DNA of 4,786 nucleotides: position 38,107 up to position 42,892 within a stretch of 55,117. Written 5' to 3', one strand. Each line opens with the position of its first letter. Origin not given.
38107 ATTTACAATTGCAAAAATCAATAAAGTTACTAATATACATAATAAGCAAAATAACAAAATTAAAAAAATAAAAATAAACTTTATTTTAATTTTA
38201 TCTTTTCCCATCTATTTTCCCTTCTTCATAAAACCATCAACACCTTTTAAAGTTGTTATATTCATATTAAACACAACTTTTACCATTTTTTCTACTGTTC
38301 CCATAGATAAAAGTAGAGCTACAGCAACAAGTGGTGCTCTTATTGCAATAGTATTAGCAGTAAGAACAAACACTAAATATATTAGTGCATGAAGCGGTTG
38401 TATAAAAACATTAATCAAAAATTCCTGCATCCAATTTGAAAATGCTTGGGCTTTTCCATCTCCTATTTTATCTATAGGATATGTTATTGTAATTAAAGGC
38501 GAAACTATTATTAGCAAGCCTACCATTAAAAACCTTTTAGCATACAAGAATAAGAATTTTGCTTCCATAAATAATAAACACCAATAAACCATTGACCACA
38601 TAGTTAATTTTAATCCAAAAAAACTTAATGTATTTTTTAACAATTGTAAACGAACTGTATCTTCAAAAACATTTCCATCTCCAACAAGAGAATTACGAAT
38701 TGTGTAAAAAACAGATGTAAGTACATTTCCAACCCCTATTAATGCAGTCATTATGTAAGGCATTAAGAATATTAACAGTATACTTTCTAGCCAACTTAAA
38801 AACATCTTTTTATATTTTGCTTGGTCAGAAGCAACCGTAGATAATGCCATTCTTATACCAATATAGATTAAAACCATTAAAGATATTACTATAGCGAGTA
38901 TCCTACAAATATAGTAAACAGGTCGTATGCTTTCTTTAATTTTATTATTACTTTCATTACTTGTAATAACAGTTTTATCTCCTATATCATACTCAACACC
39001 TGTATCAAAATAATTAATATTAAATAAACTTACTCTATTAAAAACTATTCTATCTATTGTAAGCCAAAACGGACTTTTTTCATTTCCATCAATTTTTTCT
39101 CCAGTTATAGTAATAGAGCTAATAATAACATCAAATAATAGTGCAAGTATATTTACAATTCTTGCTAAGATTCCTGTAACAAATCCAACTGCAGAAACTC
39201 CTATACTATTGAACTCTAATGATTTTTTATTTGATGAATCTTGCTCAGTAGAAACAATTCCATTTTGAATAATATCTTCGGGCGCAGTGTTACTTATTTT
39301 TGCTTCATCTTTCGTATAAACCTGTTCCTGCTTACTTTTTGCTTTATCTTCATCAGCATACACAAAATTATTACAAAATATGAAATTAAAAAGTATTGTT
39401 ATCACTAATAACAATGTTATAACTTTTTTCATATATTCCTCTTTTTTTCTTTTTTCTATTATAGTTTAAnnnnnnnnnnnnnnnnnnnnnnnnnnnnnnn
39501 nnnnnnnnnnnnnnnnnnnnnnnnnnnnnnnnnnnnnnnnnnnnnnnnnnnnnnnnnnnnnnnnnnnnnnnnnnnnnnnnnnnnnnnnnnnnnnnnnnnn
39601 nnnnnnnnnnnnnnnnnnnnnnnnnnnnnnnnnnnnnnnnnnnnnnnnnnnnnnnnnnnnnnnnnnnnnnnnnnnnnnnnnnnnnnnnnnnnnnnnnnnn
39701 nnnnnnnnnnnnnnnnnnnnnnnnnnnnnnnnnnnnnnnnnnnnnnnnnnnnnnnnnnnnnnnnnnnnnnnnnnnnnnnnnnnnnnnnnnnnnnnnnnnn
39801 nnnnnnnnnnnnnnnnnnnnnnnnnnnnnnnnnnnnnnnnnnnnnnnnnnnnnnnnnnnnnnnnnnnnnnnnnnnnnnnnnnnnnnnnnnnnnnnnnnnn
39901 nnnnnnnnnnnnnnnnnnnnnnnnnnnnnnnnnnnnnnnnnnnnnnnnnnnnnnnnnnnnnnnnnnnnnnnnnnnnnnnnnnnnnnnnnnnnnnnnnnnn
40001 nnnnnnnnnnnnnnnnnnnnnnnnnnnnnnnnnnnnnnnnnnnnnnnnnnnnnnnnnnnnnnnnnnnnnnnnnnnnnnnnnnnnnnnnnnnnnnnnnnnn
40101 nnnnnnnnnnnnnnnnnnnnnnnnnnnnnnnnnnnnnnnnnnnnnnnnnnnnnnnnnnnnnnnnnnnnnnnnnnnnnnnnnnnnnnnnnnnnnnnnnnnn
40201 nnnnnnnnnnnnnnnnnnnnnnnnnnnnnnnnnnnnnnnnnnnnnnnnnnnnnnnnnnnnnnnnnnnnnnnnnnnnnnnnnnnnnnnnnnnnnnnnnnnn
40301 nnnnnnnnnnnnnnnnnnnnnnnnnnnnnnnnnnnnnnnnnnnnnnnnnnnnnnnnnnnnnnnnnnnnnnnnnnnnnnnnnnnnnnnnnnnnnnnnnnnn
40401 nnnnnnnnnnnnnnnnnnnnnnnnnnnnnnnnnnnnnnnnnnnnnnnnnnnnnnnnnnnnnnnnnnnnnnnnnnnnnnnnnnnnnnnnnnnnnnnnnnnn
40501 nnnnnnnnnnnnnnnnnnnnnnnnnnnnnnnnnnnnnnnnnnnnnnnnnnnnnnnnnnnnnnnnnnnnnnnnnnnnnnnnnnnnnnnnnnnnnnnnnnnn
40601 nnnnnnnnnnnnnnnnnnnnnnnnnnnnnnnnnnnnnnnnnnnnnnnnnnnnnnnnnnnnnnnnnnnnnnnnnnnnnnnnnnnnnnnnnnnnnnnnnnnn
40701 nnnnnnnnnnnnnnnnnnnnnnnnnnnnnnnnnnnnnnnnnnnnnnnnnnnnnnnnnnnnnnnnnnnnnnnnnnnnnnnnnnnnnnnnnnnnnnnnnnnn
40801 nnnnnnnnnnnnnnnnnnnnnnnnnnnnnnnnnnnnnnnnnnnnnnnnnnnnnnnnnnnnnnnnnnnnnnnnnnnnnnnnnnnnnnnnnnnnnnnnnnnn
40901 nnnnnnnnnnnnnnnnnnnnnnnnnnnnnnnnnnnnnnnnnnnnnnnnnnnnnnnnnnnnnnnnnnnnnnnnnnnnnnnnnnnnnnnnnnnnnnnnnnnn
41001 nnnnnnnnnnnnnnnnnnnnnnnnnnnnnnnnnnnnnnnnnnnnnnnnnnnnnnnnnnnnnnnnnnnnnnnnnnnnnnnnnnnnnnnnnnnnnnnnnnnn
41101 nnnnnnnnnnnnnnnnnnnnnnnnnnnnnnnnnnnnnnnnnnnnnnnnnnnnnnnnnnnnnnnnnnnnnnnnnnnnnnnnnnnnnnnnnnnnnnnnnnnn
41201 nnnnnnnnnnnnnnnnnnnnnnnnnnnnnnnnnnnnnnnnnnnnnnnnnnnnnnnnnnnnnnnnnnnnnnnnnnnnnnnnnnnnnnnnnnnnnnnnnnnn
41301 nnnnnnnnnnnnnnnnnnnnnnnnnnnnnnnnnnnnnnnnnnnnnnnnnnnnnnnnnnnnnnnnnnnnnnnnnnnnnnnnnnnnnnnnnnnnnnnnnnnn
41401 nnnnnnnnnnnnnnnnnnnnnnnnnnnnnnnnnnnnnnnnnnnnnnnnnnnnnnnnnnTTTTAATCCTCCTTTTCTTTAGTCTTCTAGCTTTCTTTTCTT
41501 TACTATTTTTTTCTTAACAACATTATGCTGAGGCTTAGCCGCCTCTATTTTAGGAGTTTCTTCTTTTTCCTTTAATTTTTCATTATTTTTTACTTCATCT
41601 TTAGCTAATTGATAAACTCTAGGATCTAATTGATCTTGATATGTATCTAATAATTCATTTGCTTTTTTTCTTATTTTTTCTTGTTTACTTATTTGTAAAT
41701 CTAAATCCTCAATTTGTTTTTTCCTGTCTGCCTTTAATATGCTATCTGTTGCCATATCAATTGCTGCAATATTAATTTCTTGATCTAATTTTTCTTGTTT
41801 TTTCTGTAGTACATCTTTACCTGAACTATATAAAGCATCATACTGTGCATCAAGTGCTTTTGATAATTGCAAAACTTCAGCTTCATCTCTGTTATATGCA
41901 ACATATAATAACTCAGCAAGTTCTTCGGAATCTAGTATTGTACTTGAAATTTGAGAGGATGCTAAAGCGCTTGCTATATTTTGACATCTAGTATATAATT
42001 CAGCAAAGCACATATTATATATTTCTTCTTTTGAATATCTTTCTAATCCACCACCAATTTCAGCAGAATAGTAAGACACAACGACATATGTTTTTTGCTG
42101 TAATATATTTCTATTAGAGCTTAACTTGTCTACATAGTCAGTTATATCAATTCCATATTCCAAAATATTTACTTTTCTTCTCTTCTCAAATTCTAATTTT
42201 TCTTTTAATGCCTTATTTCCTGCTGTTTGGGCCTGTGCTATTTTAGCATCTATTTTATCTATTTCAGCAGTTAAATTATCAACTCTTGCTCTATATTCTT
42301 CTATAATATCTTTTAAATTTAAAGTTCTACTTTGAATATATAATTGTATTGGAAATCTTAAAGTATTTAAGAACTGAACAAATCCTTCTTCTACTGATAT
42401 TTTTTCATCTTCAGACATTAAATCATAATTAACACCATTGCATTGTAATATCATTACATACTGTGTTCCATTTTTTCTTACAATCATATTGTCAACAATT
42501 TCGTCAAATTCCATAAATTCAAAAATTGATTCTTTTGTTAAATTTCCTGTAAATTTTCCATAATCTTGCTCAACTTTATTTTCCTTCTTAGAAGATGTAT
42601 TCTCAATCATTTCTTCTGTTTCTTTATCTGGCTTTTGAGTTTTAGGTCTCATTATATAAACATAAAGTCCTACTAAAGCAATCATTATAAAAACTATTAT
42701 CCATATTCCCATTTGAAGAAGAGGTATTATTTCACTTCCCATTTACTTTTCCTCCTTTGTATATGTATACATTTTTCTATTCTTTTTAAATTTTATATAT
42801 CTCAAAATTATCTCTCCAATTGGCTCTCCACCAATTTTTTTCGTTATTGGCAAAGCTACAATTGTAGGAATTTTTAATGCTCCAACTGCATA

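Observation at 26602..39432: Four VirB6/TcpH-like paralogs in one operon, three with long charged C-terminal extensions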

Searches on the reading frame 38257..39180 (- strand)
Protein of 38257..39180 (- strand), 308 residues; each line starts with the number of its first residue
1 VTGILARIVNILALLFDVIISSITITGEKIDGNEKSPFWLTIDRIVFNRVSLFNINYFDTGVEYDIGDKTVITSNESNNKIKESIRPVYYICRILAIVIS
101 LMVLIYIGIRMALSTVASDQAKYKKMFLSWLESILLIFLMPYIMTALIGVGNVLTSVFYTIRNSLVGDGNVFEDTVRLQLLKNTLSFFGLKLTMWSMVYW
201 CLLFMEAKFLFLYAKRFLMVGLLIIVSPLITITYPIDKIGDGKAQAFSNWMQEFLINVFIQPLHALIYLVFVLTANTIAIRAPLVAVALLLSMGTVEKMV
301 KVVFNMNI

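Call 39: search_protein_families(library=pfam, alignment_id=A2, max_evalue=1)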
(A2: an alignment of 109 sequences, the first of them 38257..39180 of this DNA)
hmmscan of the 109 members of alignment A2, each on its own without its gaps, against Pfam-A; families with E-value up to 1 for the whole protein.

A. member 1, window:38257-39180:- (308 aa): 1 family
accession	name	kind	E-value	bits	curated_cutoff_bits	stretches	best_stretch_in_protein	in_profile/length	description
PF18895.5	T4SS_pilin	-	0.0006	20.3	26.6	1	79-147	3-71/71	Type IV secretion system pilin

B. families by the number of members that match (of 109 scanned): 60 families (the first 25 are shown)
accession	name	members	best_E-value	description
PF18895.5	T4SS_pilin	80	4e-08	Type IV secretion system pilin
PF15420.11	Abhydrolase_9_N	7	0.018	Alpha/beta-hydrolase family N-terminus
PF11190.13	DUF2976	3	0.0073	Protein of unknown function (DUF2976)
PF05569.17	Peptidase_M56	2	0.0052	BlaR1 peptidase M56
PF04956.18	TrbC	2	0.0063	TrbC/VIRB2 pilin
PF02313.22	Fumarate_red_D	2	0.018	Fumarate reductase subunit D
PF13572.11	DUF4134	2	0.17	Domain of unknown function (DUF4134)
PF14110.11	DUF4282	1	0.0063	Domain of unknown function (DUF4282)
PF20934.2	phi29_gp9_C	1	0.0092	Bacillus phage phi29, Tail knob protein gp9, C-terminal domain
PF12785.12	VESA1_N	1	0.012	Variant erythrocyte surface antigen-1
PF12670.12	DUF3792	1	0.013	Protein of unknown function (DUF3792)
PF03838.20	RecU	1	0.02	Recombination protein U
PF03994.20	DUF350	1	0.022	Domain of Unknown Function (DUF350)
PF09843.14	DUF2070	1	0.027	Predicted membrane protein (DUF2070)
PF25658.1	FV_peptidase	1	0.028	Putative filamentous viruses peptidase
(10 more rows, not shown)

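Call 47: search_protein_families(library=ncbifam, alignment_id=A2, max_evalue=1)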
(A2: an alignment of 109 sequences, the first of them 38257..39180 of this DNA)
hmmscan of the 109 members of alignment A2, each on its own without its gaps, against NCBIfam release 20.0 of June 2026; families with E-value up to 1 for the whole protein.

A. member 1, window:38257-39180:- (308 aa): 2 families
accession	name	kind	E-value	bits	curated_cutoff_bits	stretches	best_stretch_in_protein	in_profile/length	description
NF045848.1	MMCAP2_0566_fam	domain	1.9e-05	24.1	90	2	78-161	47-130/322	MMCAP2_0566 family conjugal transfer protein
NF045889.1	ICE_Mbov_0396_TM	equivalog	0.0048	16.4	70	1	83-277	50-259/306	Mbov_0396 family ICE element transmembrane protein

B. families by the number of members that match (of 109 scanned): 35 families (the first 25 are shown)
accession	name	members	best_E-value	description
NF045848.1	MMCAP2_0566_fam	95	7.3e-13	MMCAP2_0566 family conjugal transfer protein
NF045889.1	ICE_Mbov_0396_TM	83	7e-11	Mbov_0396 family ICE element transmembrane protein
NF045890.1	conj_pls20_p028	13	1.5e-05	pLS20_p028 family conjugation system transmembrane protein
NF045849.1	ICE_MMCAP2_0565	9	1.1e-05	Mbov_0395 family pilin-like conjugal transfer protein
TIGR03349.1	IV_VI_DotU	3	0.13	DotU/TssL family secretion system protein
TIGR03745.1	conj_TIGR03745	2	0.0023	TIGR03745 family integrating conjugative element membrane protein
NF050014.1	HpsJ_like_B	2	0.03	hormogonium polysaccharide biosynthesis protein HpsJ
NF052500.1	NicTportNicT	1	0.00027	Nickel transporter NicT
NF052368.1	antisigmaE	1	0.013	anti-sigma factor family protein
NF045931.1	LP_sig_MAG6090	1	0.015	lipoprotein, MAG6090 family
NF001416.0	PRK00292.1-3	1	0.016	glucokinase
NF004070.0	PRK05580.2-2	1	0.029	primosomal protein N'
NF000648.1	PRK00026.1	1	0.031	tRNA (guanosine(37)-N1)-methyltransferase TrmD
NF038305.1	HpsJ_fam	1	0.032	HpsJ family protein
NF008405.0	PRK11207.1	1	0.041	tellurite resistance methyltransferase TehB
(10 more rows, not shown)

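Call 48: search_solved_structures(query=A2, max_evalue=10, show_alignments=3)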
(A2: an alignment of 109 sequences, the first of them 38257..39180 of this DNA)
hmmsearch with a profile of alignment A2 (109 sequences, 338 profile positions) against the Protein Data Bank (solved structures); distinct sequences matched with E-value up to 10: 1.
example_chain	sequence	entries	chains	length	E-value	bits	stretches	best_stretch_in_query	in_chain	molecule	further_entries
7pgf_C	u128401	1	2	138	0.5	12.6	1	151-193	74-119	Ion transporter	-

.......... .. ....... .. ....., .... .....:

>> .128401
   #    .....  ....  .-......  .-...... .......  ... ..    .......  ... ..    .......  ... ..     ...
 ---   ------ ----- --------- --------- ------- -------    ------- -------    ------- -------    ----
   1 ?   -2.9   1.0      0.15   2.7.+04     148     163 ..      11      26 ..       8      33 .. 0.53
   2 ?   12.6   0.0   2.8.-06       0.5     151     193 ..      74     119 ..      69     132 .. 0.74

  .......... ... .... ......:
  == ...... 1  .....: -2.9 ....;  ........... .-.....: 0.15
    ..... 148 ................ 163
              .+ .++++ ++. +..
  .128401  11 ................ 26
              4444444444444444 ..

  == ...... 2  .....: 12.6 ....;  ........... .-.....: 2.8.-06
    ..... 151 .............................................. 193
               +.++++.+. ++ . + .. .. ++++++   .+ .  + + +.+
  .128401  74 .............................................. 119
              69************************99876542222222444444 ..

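Call 78: search_protein_representatives(alignment_id=A5)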
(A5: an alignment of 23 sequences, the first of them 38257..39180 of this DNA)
Query: 23 sequences, 407 profile positions. Proteins with E-value up to 0.001 (for the whole library): 4255; up to 1e-10: 3749; up to 1e-30: 2754. The best 150 are listed.
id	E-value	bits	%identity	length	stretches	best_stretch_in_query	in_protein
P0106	5.1e-172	588.9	-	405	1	1-407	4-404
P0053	4.2e-165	566.1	-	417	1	1-407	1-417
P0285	3.3e-156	536.8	-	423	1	1-405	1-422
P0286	5.9e-148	509.6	-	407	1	1-405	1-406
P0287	1.6e-144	498.3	-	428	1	2-402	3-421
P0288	5.6e-142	489.9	-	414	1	1-402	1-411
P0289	3.6e-131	454.3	-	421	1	1-405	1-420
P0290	1.6e-127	442.3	-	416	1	2-403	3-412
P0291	9.8e-121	420.0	-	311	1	97-405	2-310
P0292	6.1e-118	410.8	-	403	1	1-405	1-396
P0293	1.9e-114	399.3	-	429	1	2-405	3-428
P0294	1.1e-111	390.2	-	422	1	1-404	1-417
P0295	1.0e-110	387.0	-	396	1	1-406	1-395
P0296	2.7e-107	375.7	-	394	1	1-404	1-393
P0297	3.1e-105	368.9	-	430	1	2-407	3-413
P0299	6.8e-102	357.9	-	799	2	60-395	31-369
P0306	1.2e-95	337.4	-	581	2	153-402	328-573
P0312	3.8e-91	322.5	-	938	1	80-395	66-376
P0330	7.1e-89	315.0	-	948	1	28-394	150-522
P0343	7.9e-88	311.6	-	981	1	31-393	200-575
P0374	1.9e-85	303.8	-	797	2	64-393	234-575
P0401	7.4e-84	298.5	-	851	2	29-397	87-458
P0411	2.9e-83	296.6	-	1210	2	72-393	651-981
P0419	6.8e-83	295.3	-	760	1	59-396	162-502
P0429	1.3e-82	294.4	-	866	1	63-397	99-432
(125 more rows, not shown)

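Call 79: list_cluster_members(proteins=[P0299, P0306, P0312, P0330, P0343, P0374, P0411, P0419, P0401, P0429])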
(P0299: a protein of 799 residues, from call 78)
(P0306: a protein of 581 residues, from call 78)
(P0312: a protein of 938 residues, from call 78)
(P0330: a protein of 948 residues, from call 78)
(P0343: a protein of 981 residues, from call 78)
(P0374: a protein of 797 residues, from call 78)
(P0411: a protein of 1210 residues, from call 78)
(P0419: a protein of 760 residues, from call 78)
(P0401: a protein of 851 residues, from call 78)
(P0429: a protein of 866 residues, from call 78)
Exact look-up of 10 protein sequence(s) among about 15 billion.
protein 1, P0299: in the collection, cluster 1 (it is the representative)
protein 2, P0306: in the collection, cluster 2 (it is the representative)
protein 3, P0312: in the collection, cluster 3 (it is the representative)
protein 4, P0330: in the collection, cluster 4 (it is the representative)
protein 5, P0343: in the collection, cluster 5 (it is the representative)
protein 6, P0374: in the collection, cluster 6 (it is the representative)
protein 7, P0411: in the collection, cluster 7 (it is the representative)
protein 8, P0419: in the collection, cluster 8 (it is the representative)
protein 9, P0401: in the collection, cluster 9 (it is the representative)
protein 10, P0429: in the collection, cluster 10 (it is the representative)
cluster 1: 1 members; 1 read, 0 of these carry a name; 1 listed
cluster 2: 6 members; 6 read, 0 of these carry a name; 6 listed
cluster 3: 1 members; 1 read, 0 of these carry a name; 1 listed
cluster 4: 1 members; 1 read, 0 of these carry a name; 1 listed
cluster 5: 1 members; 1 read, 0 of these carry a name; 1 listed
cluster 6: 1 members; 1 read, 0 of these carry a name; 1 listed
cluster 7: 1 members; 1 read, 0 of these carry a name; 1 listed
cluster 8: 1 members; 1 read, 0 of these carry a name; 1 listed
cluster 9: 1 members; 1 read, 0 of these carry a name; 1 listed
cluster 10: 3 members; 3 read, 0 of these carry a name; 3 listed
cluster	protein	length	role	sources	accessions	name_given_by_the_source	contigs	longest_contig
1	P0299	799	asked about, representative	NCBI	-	-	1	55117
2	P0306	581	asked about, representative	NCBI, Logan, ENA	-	-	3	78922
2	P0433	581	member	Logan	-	-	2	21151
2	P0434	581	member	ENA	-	-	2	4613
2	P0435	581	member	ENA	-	-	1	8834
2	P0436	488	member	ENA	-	-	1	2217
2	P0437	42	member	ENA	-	-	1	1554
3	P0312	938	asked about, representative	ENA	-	-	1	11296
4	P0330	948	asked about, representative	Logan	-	-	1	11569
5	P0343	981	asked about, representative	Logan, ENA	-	-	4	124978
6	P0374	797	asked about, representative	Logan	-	-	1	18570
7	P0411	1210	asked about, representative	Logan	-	-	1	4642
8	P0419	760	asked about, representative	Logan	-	-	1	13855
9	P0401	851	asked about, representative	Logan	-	-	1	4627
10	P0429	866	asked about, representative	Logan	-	-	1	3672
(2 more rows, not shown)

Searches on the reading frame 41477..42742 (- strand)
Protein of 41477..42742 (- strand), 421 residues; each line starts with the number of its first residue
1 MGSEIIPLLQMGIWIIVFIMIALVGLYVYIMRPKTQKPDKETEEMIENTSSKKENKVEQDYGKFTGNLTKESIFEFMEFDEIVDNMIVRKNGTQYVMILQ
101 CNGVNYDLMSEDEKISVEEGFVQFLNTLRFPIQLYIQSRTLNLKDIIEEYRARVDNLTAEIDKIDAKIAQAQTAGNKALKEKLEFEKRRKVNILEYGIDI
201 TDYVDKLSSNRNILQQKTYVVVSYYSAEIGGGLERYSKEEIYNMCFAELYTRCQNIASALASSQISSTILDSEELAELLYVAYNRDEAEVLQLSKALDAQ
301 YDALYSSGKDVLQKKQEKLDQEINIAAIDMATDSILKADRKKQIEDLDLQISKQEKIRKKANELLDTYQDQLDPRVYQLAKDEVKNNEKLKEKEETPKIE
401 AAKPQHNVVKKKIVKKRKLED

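Call 4: search_protein_families(library=pfam, proteins=[window:41477-42742:-], max_evalue=1)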
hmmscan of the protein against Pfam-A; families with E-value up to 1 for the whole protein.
window:41477-42742:- (421 aa): 4 families
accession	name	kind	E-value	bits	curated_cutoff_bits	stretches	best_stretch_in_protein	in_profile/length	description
PF02699.20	YajC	-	0.11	12.9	28.2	1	16-48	3-34/78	Preprotein translocase subunit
PF24073.1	DUF7365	-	0.15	12.7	27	0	339-371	37-69/101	Coiled-coil region of unknown function (DUF7365)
PF05545.16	FixQ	-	0.18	12.2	29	1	13-35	12-34/49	Cbb3-type cytochrome oxidase component FixQ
PF05961.16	Chordopox_A13L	-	0.47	11.2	24.1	0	12-53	3-44/69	Chordopoxvirus A13L protein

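Call 5: search_protein_families(library=ncbifam, proteins=[window:41477-42742:-], max_evalue=1)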
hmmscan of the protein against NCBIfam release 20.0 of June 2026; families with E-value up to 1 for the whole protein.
window:41477-42742:- (421 aa): 3 families
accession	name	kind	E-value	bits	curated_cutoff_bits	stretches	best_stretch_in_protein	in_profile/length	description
NF041427.1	TrsD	subfamily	0.0047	16.8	200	1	70-126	12-67/201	TrsD/TraD family conjugative transfer protein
NF045975.1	VirB4_plasma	equivalog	0.044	11.5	590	0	63-288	96-280/894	Mbov_0397 family ICE element conjugal transfer ATPase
TIGR04561.1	membra_charge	hypoth_equivalog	0.16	12.2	30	1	11-59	14-62/82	TIGR04561 family membrane protein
